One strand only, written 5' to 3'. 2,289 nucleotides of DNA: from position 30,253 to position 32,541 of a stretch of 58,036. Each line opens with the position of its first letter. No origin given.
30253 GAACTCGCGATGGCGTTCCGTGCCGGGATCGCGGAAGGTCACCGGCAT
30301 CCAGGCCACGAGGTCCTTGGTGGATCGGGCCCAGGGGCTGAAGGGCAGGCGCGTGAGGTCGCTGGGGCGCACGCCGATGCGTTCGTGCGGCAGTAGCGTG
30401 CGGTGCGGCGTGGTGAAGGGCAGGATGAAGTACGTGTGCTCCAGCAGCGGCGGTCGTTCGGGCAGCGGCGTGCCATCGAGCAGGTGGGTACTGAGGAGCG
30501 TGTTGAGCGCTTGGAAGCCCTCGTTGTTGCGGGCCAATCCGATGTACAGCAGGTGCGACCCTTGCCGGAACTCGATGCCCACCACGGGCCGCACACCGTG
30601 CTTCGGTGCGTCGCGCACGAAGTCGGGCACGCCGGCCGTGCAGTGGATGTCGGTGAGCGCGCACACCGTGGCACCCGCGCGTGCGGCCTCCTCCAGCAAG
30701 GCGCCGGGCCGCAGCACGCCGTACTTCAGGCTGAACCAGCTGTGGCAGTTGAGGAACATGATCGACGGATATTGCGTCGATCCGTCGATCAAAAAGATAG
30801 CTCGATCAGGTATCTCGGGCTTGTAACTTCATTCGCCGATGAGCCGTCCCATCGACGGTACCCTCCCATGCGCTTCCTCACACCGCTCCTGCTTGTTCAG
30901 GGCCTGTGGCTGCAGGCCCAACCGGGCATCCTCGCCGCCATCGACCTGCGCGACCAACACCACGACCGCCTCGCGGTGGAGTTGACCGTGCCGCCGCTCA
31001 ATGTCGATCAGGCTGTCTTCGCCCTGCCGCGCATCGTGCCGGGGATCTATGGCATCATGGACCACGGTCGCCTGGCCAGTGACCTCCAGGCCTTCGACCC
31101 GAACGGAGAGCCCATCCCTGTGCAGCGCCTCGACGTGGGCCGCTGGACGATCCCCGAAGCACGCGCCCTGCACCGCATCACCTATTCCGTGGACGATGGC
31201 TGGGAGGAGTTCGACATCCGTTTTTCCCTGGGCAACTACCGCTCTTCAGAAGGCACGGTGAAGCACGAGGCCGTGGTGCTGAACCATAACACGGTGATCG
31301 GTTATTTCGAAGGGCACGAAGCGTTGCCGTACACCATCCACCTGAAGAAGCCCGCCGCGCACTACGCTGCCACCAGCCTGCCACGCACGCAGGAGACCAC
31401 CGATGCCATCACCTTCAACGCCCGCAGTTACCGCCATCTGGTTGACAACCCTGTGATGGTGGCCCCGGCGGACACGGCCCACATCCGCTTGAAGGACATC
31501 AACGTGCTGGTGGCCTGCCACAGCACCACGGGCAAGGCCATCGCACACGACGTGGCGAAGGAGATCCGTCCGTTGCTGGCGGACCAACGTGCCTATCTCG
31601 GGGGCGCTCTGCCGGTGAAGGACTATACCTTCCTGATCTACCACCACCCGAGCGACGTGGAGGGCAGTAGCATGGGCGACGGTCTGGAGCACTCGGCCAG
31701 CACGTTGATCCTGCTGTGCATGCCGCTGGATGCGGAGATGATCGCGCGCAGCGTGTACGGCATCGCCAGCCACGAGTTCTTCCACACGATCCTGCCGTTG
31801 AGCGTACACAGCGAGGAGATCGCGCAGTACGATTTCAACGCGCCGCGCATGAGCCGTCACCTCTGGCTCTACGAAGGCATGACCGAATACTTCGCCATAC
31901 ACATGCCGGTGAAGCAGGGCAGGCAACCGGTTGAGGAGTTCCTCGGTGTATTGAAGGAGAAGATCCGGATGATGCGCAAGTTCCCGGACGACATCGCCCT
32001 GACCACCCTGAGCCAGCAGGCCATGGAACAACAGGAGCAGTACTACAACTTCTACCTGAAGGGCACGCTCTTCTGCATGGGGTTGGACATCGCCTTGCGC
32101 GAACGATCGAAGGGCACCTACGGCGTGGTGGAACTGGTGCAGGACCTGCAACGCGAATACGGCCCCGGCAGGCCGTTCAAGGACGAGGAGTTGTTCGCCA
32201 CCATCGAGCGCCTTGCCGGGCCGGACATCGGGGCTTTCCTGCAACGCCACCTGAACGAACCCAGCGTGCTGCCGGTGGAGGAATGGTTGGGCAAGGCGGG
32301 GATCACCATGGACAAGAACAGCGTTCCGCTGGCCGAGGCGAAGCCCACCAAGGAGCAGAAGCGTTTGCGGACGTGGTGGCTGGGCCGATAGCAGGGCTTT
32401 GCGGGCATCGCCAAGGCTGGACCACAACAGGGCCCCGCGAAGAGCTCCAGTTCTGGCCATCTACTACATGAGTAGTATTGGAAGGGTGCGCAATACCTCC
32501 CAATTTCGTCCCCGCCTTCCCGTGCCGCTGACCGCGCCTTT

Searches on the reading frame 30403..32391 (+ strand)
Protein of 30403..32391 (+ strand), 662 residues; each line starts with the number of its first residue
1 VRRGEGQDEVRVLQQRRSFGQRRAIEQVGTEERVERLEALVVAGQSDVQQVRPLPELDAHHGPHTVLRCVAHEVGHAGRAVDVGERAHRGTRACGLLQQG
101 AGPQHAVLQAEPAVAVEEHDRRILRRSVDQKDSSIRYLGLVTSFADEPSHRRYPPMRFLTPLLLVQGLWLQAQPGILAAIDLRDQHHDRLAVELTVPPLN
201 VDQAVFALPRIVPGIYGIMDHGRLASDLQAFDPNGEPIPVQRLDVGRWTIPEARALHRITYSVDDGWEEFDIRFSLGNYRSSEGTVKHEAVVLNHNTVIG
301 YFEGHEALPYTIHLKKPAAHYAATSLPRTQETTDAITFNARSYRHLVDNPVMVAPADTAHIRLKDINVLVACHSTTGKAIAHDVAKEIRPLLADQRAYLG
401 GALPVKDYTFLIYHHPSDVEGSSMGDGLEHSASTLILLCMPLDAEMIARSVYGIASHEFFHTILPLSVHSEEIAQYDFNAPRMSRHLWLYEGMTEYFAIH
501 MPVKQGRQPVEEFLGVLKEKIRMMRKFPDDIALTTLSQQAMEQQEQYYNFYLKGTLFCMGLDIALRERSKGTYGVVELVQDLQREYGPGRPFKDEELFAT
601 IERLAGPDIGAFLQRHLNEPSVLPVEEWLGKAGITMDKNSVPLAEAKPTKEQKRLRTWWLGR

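Call 78: search_protein_families(library=pfam, proteins=[window:30403-32391:+])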
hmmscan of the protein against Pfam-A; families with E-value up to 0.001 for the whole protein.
window:30403-32391:+ (662 aa): 2 families
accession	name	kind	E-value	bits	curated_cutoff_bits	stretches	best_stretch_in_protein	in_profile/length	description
PF17899.6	Peptidase_M61_N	-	2.3e-33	116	23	1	179-354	3-167/168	Peptidase M61 N-terminal domain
PF05299.18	Peptidase_M61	-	4.1e-14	53.4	22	1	452-550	3-111/118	M61 glycyl aminopeptidase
